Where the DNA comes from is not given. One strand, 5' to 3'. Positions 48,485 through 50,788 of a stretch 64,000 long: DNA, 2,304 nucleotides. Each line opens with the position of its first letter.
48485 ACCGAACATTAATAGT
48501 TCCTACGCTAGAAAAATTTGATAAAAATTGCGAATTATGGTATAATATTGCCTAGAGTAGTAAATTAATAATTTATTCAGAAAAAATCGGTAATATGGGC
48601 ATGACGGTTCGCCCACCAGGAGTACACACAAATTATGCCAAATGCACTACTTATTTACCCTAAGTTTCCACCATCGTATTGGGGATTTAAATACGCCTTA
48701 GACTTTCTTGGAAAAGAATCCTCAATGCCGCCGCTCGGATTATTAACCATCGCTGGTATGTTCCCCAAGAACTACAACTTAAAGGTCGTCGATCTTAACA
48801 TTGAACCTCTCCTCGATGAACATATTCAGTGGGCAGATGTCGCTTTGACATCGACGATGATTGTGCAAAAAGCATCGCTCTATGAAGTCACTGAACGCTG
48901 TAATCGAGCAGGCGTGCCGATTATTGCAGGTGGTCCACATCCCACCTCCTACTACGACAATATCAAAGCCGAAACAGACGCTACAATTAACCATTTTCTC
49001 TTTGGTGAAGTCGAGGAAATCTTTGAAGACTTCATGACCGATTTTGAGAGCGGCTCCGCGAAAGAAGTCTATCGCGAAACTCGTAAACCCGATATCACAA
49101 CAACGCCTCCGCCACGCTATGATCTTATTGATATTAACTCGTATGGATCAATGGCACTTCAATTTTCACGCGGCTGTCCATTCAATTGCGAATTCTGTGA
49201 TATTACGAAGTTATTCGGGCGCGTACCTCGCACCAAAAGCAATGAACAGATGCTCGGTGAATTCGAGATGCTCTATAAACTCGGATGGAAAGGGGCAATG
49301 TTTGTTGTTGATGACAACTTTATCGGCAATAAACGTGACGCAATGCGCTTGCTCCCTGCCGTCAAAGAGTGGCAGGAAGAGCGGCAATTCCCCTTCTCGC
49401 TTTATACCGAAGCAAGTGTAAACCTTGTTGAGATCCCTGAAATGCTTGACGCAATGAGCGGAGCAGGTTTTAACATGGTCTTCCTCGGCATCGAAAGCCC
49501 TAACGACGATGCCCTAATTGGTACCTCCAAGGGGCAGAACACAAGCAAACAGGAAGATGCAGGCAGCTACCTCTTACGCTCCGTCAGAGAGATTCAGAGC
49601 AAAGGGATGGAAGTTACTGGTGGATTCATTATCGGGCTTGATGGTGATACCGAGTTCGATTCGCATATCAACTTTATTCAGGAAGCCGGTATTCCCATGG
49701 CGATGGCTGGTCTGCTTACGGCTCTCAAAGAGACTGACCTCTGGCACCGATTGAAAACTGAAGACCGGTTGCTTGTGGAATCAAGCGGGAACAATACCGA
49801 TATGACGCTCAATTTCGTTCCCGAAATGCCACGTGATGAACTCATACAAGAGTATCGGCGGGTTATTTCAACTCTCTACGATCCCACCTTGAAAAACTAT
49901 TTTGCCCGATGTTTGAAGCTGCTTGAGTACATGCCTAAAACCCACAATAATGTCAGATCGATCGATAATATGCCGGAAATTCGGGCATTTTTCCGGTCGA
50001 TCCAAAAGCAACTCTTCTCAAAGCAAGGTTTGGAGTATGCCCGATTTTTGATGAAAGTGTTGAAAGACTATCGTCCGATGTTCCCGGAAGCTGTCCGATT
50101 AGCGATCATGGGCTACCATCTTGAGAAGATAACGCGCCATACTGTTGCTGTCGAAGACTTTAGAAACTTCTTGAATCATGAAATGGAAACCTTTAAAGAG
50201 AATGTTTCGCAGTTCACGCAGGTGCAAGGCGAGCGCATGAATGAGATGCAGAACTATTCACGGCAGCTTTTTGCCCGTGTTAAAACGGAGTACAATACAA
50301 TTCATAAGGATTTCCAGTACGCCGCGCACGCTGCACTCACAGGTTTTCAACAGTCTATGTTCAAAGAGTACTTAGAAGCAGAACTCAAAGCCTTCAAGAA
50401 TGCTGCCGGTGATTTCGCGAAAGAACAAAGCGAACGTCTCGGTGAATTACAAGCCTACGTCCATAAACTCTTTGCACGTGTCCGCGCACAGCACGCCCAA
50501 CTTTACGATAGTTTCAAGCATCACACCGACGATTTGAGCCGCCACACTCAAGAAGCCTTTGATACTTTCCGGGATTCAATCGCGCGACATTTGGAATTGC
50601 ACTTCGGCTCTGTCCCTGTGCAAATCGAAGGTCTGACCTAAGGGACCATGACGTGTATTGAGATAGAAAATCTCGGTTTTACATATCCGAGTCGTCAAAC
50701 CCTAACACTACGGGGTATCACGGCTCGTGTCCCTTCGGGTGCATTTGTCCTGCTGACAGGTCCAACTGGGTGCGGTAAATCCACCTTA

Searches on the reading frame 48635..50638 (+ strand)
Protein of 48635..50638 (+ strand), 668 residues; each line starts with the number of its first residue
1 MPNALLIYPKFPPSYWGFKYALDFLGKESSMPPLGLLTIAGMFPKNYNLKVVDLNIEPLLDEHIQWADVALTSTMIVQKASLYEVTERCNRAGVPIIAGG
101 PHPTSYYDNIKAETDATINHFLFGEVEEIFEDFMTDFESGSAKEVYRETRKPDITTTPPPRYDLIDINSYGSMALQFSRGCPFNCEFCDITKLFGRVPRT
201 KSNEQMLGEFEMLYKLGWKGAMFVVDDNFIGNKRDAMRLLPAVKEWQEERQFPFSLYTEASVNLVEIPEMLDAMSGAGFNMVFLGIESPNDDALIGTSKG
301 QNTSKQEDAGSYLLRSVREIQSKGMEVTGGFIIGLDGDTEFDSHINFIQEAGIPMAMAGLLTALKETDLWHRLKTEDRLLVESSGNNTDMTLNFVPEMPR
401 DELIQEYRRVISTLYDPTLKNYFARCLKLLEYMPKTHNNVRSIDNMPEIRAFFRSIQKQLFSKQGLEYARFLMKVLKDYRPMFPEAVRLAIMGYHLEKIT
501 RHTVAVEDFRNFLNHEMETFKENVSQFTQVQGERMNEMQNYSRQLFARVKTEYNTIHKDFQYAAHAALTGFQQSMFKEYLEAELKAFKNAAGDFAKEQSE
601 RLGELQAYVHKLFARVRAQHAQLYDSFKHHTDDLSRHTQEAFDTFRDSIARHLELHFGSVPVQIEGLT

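Call 40: search_protein_families(library=pfam, proteins=[window:48635-50638:+], max_evalue=0.00001)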
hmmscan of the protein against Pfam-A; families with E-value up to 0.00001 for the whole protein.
window:48635-50638:+ (668 aa): 3 families
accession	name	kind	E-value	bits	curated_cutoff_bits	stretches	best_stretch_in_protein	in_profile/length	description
PF13282.11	DUF4070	-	6.8e-31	107.7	22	1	367-504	1-139/144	Domain of unknown function (DUF4070)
PF04055.27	Radical_SAM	-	5.3e-16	59.7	29.5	1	176-341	2-157/166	Radical SAM superfamily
PF02310.24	B12-binding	-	1e-09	38.7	32.1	1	29-132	10-119/121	B12 binding domain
